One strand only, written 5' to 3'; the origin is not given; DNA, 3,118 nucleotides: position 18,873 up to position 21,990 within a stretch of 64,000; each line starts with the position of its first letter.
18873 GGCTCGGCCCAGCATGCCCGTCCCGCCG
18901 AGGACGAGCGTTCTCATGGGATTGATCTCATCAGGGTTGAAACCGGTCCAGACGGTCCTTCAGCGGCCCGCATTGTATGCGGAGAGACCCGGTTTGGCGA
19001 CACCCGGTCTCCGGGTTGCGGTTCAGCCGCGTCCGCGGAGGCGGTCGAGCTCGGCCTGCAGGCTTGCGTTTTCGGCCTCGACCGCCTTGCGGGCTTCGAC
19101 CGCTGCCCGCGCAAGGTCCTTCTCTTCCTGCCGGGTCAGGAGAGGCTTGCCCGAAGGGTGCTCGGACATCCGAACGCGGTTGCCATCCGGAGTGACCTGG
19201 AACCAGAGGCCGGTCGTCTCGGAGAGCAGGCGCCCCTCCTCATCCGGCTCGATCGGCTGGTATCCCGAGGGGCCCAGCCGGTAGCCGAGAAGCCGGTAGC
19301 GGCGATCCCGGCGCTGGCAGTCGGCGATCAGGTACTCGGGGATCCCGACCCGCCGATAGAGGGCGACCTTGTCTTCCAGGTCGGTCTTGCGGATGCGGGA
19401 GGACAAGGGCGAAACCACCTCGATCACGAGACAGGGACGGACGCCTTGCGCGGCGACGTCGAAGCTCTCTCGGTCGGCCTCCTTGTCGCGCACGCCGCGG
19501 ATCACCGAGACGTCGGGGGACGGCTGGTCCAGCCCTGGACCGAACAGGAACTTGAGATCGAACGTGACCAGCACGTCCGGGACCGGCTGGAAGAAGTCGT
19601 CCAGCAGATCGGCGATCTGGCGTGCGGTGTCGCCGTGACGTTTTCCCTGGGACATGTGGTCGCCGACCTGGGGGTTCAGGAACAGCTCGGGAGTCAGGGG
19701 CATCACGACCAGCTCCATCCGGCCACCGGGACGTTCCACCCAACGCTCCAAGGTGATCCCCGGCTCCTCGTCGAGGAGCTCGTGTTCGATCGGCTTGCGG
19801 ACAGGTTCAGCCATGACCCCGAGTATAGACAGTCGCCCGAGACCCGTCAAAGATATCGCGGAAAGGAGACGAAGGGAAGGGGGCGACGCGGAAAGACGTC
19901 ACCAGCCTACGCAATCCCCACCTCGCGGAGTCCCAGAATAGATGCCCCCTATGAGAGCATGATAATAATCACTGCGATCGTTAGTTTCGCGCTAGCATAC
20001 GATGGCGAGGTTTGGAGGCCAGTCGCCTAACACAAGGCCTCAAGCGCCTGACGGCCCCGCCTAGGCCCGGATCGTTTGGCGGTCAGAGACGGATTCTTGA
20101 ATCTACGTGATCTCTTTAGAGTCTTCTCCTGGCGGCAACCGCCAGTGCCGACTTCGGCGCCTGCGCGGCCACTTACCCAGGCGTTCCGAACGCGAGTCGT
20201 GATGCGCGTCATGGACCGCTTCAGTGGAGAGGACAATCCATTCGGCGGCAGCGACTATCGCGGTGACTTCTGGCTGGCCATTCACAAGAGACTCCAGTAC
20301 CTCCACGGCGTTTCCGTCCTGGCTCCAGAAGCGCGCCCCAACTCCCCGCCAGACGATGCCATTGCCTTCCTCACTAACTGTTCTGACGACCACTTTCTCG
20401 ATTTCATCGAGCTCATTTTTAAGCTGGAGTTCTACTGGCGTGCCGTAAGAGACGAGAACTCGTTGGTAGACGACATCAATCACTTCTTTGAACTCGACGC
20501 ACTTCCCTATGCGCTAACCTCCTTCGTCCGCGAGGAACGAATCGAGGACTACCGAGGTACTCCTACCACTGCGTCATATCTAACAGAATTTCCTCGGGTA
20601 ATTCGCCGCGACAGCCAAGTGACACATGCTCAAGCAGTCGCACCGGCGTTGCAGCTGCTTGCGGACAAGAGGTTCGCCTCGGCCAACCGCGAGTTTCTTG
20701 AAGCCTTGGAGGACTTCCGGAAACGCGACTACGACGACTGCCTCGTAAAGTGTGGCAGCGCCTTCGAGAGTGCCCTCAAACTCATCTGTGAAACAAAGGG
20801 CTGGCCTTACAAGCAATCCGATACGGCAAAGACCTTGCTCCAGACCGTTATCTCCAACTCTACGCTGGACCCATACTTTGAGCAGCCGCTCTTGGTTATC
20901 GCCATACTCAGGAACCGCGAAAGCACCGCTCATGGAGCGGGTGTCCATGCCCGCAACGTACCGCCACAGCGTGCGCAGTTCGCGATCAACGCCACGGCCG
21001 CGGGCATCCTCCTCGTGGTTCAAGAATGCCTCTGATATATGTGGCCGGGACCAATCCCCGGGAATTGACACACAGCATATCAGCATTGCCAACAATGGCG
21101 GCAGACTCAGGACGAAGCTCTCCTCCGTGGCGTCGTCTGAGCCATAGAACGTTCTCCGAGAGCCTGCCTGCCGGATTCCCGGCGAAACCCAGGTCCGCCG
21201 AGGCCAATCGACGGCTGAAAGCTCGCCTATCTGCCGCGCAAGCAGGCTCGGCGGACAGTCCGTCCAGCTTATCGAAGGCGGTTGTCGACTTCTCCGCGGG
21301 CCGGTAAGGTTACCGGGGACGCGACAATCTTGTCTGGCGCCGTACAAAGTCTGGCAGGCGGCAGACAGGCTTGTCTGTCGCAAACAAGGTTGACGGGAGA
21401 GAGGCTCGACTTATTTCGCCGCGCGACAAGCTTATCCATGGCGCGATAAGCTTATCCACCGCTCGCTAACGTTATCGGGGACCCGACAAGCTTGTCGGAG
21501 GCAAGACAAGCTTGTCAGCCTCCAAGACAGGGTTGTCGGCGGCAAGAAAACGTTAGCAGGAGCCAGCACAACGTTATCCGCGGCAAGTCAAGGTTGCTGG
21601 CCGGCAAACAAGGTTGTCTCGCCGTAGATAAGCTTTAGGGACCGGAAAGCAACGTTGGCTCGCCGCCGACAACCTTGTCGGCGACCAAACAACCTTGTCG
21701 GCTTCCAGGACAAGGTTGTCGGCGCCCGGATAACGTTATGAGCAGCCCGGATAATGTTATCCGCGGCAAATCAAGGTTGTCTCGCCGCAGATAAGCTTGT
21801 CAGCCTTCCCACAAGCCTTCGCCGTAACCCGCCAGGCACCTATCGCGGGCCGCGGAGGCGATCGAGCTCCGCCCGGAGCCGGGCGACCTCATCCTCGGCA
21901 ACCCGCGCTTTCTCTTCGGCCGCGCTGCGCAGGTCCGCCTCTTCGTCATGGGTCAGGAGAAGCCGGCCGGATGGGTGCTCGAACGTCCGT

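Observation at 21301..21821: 520-bp array of 26 phased quasi-palindromes (GAYAAS-STTRTC every 19-21 bp) between two convergent gene ends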

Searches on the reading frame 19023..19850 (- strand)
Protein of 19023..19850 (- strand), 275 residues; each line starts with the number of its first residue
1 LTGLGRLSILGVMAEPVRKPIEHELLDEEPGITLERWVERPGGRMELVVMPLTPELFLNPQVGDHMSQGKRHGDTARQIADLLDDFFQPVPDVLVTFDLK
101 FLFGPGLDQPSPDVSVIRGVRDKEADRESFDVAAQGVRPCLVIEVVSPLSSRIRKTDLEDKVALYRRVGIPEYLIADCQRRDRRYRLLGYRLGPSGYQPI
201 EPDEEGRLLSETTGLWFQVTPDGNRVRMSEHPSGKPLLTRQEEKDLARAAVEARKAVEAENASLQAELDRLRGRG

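Call 13: search_protein_families(library=pfam, proteins=[window:19023-19850:-], max_evalue=0.01)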
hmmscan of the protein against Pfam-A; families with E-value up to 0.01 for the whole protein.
window:19023-19850:- (275 aa): 2 families
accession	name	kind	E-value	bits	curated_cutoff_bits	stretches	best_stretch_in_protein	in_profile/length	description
PF05685.18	Uma2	-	2.3e-20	73.2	27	1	67-215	27-164/172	Putative restriction endonuclease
PF00140.25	Sigma70_r1_2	-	0.0046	17.3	22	0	236-250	14-28/34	Sigma-70 factor, region 1.2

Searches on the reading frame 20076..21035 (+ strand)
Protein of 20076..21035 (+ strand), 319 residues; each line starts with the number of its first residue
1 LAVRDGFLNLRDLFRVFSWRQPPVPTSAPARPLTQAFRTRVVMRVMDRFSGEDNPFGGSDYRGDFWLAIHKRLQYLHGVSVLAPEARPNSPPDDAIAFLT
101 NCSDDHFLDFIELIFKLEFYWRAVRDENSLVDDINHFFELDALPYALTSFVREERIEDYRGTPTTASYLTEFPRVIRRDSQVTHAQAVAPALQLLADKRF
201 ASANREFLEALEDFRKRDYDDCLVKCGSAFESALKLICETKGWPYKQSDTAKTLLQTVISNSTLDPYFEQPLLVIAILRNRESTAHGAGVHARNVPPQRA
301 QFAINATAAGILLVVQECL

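Call 13: search_protein_families(library=pfam, proteins=[window:20076-21035:+], max_evalue=0.01)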
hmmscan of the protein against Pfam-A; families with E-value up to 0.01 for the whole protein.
window:20076-21035:+ (319 aa): 3 families
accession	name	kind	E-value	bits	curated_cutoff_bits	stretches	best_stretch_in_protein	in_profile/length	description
PF22809.1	DUF7014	-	3.8e-17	62.9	27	1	196-315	5-131/137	Domain of unknown function (DUF7014)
PF18863.6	AbiJ_NTD4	-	0.00012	23.1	34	1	32-148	19-130/152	AbiJ N-terminal domain 4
PF14355.11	Abi_C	-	0.00049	20.6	24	1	275-309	42-76/83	Abortive infection C-terminus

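Call 14: find_encoding_contigs(protein=window:20076-21035:+, flank=10000, max_places=10)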
Protein window:20076-21035:+ (319 aa): no gene with exactly this product is on record in the collection.

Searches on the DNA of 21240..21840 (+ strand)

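Call 94: search_dna_similar(query=window:21240-21840:+, collection=plasmids, mode=distant, max_rows=10)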
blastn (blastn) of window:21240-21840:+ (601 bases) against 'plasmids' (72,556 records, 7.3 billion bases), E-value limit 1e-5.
No match.
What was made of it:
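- Tried and rejected: No match (call 94).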
